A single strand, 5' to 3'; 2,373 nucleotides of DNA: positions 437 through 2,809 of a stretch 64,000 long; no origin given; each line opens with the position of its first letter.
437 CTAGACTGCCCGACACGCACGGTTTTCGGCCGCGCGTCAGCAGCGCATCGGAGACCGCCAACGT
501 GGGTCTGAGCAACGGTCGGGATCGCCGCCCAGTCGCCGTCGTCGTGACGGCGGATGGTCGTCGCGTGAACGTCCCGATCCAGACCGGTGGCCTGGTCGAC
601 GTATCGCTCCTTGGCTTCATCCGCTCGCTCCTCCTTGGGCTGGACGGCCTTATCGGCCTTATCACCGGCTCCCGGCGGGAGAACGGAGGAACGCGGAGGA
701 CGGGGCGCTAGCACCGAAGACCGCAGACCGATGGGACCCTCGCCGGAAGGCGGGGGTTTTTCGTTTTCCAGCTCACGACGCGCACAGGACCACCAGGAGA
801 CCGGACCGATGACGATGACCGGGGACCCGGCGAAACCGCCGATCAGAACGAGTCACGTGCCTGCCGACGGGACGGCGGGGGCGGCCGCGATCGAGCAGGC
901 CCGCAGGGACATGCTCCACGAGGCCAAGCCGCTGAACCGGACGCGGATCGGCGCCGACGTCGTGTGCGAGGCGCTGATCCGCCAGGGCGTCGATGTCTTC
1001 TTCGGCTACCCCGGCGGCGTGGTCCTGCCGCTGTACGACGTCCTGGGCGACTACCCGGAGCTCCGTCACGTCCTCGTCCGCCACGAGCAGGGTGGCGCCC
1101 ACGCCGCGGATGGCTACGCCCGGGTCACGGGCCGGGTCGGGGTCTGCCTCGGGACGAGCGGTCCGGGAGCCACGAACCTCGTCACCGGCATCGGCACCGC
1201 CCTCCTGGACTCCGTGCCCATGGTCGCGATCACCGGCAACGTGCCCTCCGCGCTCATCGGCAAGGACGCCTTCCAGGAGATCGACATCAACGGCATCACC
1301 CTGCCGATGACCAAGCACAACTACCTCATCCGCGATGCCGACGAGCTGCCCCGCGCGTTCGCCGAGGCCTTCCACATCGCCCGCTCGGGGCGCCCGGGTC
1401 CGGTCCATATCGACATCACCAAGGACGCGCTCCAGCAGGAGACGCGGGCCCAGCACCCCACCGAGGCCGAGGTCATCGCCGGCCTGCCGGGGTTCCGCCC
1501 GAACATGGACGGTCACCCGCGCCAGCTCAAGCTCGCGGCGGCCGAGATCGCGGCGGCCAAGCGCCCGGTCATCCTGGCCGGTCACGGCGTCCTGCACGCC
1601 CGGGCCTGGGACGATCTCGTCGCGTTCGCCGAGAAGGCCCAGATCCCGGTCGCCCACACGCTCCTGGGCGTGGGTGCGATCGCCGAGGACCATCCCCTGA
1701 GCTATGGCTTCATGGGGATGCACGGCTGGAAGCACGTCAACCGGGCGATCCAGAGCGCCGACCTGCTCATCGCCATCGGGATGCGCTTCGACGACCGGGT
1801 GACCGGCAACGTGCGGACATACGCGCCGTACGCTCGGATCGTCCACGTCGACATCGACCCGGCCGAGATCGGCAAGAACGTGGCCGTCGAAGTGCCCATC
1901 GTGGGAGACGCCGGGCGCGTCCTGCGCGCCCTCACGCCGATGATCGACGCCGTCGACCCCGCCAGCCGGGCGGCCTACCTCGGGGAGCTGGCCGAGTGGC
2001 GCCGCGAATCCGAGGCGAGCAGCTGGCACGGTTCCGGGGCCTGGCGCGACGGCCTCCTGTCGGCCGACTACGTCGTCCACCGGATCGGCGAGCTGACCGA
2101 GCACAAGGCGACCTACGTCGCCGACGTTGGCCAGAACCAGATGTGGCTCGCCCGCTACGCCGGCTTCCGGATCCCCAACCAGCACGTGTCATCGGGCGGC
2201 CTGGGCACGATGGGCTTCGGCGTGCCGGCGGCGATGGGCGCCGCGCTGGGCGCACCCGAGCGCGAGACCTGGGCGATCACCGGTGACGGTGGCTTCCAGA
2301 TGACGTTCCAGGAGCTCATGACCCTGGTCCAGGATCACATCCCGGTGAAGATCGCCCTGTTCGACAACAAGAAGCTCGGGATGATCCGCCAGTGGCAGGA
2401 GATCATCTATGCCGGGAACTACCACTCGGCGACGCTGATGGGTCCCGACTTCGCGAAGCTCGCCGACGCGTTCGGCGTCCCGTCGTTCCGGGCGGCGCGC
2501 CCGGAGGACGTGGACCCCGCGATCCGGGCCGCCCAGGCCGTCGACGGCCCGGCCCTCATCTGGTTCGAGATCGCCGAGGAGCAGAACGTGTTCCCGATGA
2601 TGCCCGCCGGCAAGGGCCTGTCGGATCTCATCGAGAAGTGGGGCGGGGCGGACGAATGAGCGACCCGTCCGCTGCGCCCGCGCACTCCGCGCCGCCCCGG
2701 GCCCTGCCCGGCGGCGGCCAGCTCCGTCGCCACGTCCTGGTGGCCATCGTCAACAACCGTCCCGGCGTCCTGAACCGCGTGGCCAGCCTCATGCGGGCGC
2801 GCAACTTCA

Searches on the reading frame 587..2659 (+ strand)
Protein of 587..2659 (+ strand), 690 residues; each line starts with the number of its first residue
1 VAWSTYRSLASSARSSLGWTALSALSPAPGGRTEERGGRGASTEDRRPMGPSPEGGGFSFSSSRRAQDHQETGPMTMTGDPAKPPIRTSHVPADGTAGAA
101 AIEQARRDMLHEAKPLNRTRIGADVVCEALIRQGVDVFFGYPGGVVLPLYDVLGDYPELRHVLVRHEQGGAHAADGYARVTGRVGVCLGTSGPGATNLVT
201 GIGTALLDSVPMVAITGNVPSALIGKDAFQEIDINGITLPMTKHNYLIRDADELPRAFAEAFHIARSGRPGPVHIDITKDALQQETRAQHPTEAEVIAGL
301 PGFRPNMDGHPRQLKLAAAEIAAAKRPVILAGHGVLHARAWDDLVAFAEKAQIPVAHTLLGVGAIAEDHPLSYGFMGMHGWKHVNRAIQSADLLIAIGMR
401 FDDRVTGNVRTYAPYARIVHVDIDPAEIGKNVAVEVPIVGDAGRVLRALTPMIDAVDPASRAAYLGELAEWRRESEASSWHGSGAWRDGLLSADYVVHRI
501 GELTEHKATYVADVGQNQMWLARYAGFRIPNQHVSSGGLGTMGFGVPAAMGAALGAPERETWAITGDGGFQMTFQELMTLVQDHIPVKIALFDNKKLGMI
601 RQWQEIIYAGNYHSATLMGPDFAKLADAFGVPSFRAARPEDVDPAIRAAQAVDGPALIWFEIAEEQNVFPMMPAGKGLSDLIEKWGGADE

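Call 83: search_solved_structures(query=window:587-2659:+, max_evalue=0.00001)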
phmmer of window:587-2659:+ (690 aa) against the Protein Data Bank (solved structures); distinct sequences matched with E-value up to 0.00001: 149 (the best 60 are shown).
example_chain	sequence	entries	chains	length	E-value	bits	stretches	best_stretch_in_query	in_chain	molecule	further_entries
1ybh_A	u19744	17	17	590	5.9e-136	458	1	118-687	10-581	Acetolactate synthase, chloroplast | Acetolactate synthase | Acetolactate synthase, chloroplastic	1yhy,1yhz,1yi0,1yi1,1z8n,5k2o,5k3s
6u9h_A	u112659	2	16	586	6.4e-136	457.9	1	118-686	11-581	Acetolactate synthase, chloroplastic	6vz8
8et5_A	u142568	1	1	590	8.1e-136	457.6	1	118-687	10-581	Acetolactate synthase, chloroplastic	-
3e9y_A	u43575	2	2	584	9.1e-136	457.4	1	118-686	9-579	Acetolactate synthase, chloroplastic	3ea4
7u25_A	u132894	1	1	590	2.4e-135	456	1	118-687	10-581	Acetolactate synthase, chloroplastic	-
7tzz_A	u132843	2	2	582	9.2e-135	454.1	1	118-685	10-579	Acetolactate synthase, chloroplastic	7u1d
7stq_A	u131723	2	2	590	3.6e-134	452.1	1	118-687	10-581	Acetolactate synthase, chloroplastic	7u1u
6lpi_A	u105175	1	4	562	1.9e-132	446.5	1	120-682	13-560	Acetolactate synthase isozyme 1 large subunit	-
7egv_A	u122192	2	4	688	1.7e-126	426.7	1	120-681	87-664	Acetolactate synthase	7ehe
1jsc_A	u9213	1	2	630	3.1e-125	422.6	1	122-682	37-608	ACETOHYDROXY-ACID SYNTHASE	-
6u9d_A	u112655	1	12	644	3.2e-125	422.6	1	122-682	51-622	Acetolactate synthase catalytic subunit, mitochondrial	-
1n0h_A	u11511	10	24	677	3.9e-125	422.3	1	121-682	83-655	Acetolactate synthase | Acetolactate synthase, mitochondrial | Acetolactate synthase catalytic subunit, mitochondrial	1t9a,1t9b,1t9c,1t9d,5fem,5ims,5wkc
6wo1_A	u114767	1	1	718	7e-124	418.1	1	122-680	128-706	Acetohydroxyacid synthase catalytic subunit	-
6dek_A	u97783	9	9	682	7.7e-121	408.1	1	92-682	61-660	Acetolactate synthase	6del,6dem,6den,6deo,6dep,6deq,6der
9yjz_A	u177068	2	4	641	1.1e-116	394.3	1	122-681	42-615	Acetolactate synthase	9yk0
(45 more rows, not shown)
